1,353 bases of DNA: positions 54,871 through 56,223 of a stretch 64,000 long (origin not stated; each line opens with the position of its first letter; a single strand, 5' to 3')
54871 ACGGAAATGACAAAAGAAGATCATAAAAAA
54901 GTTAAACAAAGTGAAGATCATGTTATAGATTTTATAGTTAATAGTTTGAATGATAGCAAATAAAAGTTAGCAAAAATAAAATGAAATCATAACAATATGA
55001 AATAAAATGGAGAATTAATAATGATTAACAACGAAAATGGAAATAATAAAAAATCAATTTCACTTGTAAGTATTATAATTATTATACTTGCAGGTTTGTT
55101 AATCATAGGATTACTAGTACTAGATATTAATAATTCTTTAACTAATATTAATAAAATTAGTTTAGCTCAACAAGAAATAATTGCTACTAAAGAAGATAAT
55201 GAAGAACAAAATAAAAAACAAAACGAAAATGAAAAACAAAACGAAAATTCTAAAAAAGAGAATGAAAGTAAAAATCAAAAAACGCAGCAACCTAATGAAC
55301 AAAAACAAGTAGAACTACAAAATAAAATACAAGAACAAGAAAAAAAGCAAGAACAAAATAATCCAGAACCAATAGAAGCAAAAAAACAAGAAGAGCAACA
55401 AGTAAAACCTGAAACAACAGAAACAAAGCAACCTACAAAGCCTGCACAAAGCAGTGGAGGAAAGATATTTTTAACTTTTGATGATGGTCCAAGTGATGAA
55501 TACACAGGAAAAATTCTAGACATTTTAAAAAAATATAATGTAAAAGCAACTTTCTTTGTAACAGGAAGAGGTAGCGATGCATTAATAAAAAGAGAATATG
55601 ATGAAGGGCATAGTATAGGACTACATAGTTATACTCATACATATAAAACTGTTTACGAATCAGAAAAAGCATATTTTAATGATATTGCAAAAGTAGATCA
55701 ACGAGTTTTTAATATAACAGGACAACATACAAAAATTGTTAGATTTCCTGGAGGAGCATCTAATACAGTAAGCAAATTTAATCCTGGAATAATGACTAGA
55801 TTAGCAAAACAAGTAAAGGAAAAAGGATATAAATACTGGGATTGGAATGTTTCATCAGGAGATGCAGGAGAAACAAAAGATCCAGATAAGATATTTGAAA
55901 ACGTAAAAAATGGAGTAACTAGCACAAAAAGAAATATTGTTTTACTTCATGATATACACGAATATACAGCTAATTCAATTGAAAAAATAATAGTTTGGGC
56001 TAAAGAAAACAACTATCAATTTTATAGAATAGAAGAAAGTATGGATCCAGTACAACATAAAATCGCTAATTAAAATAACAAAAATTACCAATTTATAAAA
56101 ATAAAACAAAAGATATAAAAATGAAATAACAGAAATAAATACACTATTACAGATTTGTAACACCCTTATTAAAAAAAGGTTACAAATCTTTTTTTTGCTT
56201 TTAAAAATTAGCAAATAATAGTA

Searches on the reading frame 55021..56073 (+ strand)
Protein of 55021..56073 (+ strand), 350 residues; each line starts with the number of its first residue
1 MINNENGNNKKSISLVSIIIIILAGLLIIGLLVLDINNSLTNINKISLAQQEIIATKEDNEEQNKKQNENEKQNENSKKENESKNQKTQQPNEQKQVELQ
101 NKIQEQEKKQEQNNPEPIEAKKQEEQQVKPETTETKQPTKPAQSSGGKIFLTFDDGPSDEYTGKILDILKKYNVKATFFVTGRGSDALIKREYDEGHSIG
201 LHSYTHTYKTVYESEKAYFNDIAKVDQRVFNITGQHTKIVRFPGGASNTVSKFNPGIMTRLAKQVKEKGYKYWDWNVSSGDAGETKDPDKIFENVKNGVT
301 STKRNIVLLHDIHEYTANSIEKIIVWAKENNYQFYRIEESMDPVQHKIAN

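Call 3: search_protein_families(library=pfam, proteins=[window:55021-56073:+], max_evalue=0.1)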
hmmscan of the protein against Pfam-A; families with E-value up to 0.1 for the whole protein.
window:55021-56073:+ (350 aa): 8 families
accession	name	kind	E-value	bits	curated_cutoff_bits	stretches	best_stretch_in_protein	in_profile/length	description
PF01522.26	Polysacc_deac_1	-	1.4e-26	93.3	23.1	1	146-249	6-110/124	Polysaccharide deacetylase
PF15686.10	LYRIC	-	1.3e-05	25.3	30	1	23-147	52-175/426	Lysine-rich CEACAM1 co-isolated protein family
PF22537.1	WbmS-like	-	0.00031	21.2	27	1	152-207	2-57/186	Polysaccharide deacetylase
PF09531.15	Ndc1_Nup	-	0.028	13.6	29.8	1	42-157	349-464/607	Nucleoporin protein Ndc1-Nup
PF10096.14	DUF2334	-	0.032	14.3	26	1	188-219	58-84/203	Uncharacterized protein conserved in bacteria (DUF2334)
PF22251.1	PFF1_TM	-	0.033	14.1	32.3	1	20-136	104-227/300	Vacuolar membrane protease, transmembrane domain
PF03522.20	SLC12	-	0.037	13.5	27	1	34-131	118-212/418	Solute carrier family 12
PF04636.18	PA26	-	0.057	12.8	29.4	1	51-138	177-261/445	PA26 p53-induced protein (sestrin)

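Call 4: search_protein_families(library=ncbifam, proteins=[window:55021-56073:+], max_evalue=0.1)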
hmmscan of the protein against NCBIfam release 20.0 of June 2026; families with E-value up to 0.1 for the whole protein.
window:55021-56073:+ (350 aa): 27 families (the best 25 are shown)
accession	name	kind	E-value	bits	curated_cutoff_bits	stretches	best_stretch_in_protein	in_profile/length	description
NF045822.1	PgAcgDacpgdA2_Bac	equivalog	1e-36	126.7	400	1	139-339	59-260/274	peptidoglycan-N-acetylglucosamine deacetylase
TIGR02764.1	spore_ybaN_pdaB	equivalog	5.9e-31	107.7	237.4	1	144-339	3-189/191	polysaccharide deacetylase family sporulation protein PdaB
TIGR02884.1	spore_pdaA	equivalog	1.9e-27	96.4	298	1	142-339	32-222/224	delta-lactam-biosynthetic de-N-acetylase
NF045820.1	PgAcgDacpgdA_Strep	equivalog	1.3e-25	90.2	800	1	149-341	270-448/463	peptidoglycan-N-acetylglucosamine deacetylase PgdA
NF045821.1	PgAcgDacpgdA1_Bac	equivalog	3e-20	72.3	400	1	148-246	89-189/282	peptidoglycan-N-acetylglucosamine deacetylase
TIGR04243.1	nodulat_NodB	equivalog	8.4e-17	61.3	240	1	148-311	3-156/197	chitooligosaccharide deacetylase NodB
TIGR02873.1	spore_ylxY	hypoth_equivalog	3.5e-14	52.7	391.5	1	62-342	6-268/268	probable sporulation protein, polysaccharide deacetylase family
TIGR03006.1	pepcterm_polyde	equivalog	2.5e-09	36.7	276.2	1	162-258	36-131/272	XrtA system polysaccharide deacetylase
NF002899.0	PRK03449.1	equivalog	1.2e-05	24.6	276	1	15-140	232-353/359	membrane protein insertase YidC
TIGR02205.1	septum_zipA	equivalog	3.5e-05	24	119.65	1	18-138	4-121/284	cell division protein ZipA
TIGR02794.1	tolA_full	equivalog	0.00078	18.8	59.45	1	21-137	12-141/362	cell envelope integrity protein TolA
NF011923.2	PRK15394.1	equivalog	0.0011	18.2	382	0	182-236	86-143/294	4-deoxy-4-formamido-L-arabinose-phosphoundecaprenol deformylase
NF047351.1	lipase_YSIRK_Sa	exception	0.0012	17.2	650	1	24-137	21-134/704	YSIRK-targeted triacylglycerol lipase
NF033598.2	elast_bind_EbpS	equivalog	0.0021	17.1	300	1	4-138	293-423/498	elastin-binding protein EbpS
TIGR00585.2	mutl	equivalog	0.0033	16.4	180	1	33-139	316-421/555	DNA mismatch repair endonuclease MutL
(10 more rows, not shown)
